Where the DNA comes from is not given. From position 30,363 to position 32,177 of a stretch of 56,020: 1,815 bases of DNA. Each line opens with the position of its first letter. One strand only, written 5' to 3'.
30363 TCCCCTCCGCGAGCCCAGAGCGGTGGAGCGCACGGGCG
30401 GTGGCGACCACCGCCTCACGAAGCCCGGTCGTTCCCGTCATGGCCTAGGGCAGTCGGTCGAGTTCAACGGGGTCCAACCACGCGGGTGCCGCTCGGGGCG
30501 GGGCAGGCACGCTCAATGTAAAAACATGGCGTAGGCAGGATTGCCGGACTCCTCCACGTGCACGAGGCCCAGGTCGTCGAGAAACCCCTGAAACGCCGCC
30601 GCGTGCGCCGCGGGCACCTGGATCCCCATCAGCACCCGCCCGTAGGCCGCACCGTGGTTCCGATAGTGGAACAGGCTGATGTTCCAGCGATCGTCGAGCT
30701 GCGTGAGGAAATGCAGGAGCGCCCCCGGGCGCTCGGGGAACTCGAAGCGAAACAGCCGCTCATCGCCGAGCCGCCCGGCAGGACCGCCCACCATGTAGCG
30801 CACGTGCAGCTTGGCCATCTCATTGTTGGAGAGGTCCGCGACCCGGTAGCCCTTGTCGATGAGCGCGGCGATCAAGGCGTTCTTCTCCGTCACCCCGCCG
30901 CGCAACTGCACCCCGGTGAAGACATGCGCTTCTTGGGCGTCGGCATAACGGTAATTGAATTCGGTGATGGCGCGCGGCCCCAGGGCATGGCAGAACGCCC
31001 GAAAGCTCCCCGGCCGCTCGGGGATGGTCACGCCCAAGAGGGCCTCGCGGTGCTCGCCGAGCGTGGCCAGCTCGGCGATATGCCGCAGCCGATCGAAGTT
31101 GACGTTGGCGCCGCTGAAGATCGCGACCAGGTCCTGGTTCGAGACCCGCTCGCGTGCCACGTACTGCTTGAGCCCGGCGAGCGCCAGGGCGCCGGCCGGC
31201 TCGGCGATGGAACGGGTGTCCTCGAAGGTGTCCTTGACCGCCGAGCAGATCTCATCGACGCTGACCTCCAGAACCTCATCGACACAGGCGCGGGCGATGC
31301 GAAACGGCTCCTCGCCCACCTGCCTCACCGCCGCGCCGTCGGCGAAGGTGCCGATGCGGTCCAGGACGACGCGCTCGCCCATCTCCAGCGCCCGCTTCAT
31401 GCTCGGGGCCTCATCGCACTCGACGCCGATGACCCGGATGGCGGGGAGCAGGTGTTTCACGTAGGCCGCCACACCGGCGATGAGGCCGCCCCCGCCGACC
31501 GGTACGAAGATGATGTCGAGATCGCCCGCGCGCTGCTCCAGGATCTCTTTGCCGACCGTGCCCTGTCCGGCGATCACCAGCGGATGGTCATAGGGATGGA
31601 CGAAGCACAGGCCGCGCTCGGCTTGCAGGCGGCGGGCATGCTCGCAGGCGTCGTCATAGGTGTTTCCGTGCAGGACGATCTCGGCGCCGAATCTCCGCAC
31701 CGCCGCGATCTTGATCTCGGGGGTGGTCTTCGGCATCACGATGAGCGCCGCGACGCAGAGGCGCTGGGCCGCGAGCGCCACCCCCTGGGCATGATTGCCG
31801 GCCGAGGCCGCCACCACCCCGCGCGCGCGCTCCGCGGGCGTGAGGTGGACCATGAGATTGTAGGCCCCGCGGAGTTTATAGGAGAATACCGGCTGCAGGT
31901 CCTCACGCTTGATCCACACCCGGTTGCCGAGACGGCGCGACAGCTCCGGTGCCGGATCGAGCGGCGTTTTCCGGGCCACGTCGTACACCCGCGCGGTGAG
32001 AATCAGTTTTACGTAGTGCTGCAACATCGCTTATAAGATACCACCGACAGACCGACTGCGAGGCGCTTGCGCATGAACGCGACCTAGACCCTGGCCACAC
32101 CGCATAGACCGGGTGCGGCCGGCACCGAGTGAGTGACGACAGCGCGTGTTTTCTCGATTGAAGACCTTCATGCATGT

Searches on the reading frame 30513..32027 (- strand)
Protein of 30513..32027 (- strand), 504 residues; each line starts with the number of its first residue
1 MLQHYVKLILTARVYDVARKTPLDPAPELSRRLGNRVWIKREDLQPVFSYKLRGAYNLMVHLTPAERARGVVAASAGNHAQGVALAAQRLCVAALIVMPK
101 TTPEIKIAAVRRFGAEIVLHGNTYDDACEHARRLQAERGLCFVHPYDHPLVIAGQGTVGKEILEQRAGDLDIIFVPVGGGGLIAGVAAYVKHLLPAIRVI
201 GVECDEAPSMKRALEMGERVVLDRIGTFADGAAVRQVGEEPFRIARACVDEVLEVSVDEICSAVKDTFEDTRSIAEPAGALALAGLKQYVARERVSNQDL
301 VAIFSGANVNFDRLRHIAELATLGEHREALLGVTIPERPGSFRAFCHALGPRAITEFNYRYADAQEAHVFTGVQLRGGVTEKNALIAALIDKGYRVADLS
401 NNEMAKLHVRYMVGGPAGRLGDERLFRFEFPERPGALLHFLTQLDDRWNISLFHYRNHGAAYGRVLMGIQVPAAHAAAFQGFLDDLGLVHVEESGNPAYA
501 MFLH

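Call 77: search_protein_families(library=pfam, proteins=[window:30513-32027:-], max_evalue=0.00001)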
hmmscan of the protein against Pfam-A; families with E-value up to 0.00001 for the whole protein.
window:30513-32027:- (504 aa): 2 families
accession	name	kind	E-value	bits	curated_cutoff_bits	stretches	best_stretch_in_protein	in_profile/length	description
PF00291.31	PALP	-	1.9e-84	283.9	35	1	17-306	4-295/295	Pyridoxal-phosphate dependent enzyme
PF00585.24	Thr_dehydrat_C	-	1.1e-48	163.4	27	2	420-503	7-91/91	C-terminal regulatory domain of Threonine dehydratase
